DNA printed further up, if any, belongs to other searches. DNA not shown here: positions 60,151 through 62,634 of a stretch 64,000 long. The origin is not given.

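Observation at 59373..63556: Azoline-type modification cassette with a reductase instead of a dehydrogenase: tandem-NHLP 300-aa substrate ending ...FTCS + fused YcaO cyclodehydratase + thiazolinyl-imide-reductase-like enzyme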

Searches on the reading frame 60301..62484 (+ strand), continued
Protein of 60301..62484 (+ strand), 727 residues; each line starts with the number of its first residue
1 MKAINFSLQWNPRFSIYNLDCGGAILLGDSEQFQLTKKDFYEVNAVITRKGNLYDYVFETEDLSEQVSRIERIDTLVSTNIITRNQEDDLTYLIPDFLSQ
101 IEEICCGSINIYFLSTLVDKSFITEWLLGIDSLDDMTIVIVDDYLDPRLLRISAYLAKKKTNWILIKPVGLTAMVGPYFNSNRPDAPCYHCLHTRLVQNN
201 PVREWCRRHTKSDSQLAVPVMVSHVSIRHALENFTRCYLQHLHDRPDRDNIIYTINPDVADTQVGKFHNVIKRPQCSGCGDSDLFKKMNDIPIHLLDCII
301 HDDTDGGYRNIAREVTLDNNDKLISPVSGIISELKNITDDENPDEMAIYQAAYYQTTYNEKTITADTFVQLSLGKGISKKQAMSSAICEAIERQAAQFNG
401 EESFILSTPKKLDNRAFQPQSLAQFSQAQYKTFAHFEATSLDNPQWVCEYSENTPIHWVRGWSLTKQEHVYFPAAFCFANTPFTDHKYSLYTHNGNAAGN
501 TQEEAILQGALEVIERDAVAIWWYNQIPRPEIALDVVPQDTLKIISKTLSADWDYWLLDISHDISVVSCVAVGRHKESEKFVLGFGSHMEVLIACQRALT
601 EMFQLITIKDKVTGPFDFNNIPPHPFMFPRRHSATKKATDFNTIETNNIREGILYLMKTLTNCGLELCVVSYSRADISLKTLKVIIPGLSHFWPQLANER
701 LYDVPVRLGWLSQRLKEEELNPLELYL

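Call 53: search_protein_families(library=pfam, proteins=[L012:7153-8277:+, L012:8284-9069:+, L012:9164-9982:+, L013:14456-16294:+], max_evalue=0.01)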
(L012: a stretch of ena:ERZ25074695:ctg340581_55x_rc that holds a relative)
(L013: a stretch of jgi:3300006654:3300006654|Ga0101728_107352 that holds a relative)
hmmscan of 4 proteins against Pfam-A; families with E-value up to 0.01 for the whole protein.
L012:7153-8277:+ (374 aa): 1 family
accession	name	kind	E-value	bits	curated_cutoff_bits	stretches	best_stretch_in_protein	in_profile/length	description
PF04909.20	Amidohydro_2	-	2e-24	87.3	26.4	1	83-371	18-289/289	Amidohydrolase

L012:8284-9069:+ (261 aa): 1 family
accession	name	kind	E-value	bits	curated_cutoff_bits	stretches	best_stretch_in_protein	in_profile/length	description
PF05721.19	PhyH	-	2.2e-26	93.9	22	1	12-222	1-211/213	Phytanoyl-CoA dioxygenase (PhyH)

L012:9164-9982:+ (272 aa): 19 families
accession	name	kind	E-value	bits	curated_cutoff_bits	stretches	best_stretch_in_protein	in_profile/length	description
PF08241.18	Methyltransf_11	-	2.4e-28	99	21.2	1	44-142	1-95/95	Methyltransferase domain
PF13649.12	Methyltransf_25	-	2.6e-26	92.6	27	1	44-138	2-97/97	Methyltransferase domain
PF13847.12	Methyltransf_31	-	3.4e-26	92.1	27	1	40-146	4-113/145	Methyltransferase domain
PF01209.24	Ubie_methyltran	-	2.2e-18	66.9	20.1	1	40-144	48-153/233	ubiE/COQ5 methyltransferase family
PF08242.18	Methyltransf_12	-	5.9e-18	65.8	30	1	44-140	1-98/98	Methyltransferase domain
PF13489.12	Methyltransf_23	-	1.4e-16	61.1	27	1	24-198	7-163/164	Methyltransferase domain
PF05175.20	MTS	-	1.8e-09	37.9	23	1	33-111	23-102/170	Methyltransferase small domain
PF06325.19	PrmA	-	2e-07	31.3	22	1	36-140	158-256/296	Ribosomal protein L11 methyltransferase (PrmA)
PF03848.20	TehB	-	1.5e-06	28.2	20.4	1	42-137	33-127/193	Tellurite resistance protein TehB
PF02390.23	Methyltransf_4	-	3.8e-06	26.9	24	1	42-136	4-97/173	Putative methyltransferase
PF01728.25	FtsJ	-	7.4e-06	26.4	24.1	1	37-129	19-114/181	FtsJ-like methyltransferase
PF07021.18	MetW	-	0.00037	20.6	21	1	33-135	7-103/193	Methionine biosynthesis protein MetW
PF13679.12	Methyltransf_32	-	0.00064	20.1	27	0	40-107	26-101/143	Methyltransferase domain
PF02353.26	CMAS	-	0.0009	19.1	27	1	37-121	60-141/273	Mycolic acid cyclopropane synthetase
PF03059.22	NAS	-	0.002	18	27.1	0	57-147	140-233/276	Nicotianamine synthase protein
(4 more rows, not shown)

L013:14456-16294:+ (612 aa): 5 families
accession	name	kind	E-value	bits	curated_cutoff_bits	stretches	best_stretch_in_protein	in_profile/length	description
PF00733.27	Asn_synthase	-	5.4e-60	204.4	21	1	245-594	2-341/354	Asparagine synthase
PF13537.11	GATase_7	-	6.3e-29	100.9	25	1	48-168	1-122/123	Glutamine amidotransferase domain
PF13522.11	GATase_6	-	6.9e-29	100.9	27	1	31-163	1-130/130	Glutamine amidotransferase domain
PF06508.19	QueC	-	4.5e-05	23.5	22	1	266-343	5-80/210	Queuosine biosynthesis protein QueC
PF02540.23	NAD_synthase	-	7.6e-05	22.4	21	1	266-425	24-181/242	NAD synthase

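Call 54: search_solved_structures(query=window:60301-62481:+, max_evalue=0.001, show_alignments=1)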
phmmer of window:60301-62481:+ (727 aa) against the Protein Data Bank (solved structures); distinct sequences matched with E-value up to 0.001: 6.
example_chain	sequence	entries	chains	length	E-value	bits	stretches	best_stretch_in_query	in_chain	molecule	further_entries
4v1t_A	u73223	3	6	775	2e-95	323.7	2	246-723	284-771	LYND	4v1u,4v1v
4bs9_A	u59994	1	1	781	9.2e-92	311.6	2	264-723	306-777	TRUD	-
7u58_A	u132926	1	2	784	2.1e-88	300.5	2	268-724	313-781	MusD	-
6ci7_A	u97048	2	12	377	7.6e-14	54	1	443-607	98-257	YcaO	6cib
6pe3_A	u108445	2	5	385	5.6e-10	41.2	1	449-604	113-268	Uncharacterized protein MJ1094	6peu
4q84_A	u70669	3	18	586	8.1e-07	30.8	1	489-627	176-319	Ribosomal protein S12 methylthiotransferase accessory factor YcaO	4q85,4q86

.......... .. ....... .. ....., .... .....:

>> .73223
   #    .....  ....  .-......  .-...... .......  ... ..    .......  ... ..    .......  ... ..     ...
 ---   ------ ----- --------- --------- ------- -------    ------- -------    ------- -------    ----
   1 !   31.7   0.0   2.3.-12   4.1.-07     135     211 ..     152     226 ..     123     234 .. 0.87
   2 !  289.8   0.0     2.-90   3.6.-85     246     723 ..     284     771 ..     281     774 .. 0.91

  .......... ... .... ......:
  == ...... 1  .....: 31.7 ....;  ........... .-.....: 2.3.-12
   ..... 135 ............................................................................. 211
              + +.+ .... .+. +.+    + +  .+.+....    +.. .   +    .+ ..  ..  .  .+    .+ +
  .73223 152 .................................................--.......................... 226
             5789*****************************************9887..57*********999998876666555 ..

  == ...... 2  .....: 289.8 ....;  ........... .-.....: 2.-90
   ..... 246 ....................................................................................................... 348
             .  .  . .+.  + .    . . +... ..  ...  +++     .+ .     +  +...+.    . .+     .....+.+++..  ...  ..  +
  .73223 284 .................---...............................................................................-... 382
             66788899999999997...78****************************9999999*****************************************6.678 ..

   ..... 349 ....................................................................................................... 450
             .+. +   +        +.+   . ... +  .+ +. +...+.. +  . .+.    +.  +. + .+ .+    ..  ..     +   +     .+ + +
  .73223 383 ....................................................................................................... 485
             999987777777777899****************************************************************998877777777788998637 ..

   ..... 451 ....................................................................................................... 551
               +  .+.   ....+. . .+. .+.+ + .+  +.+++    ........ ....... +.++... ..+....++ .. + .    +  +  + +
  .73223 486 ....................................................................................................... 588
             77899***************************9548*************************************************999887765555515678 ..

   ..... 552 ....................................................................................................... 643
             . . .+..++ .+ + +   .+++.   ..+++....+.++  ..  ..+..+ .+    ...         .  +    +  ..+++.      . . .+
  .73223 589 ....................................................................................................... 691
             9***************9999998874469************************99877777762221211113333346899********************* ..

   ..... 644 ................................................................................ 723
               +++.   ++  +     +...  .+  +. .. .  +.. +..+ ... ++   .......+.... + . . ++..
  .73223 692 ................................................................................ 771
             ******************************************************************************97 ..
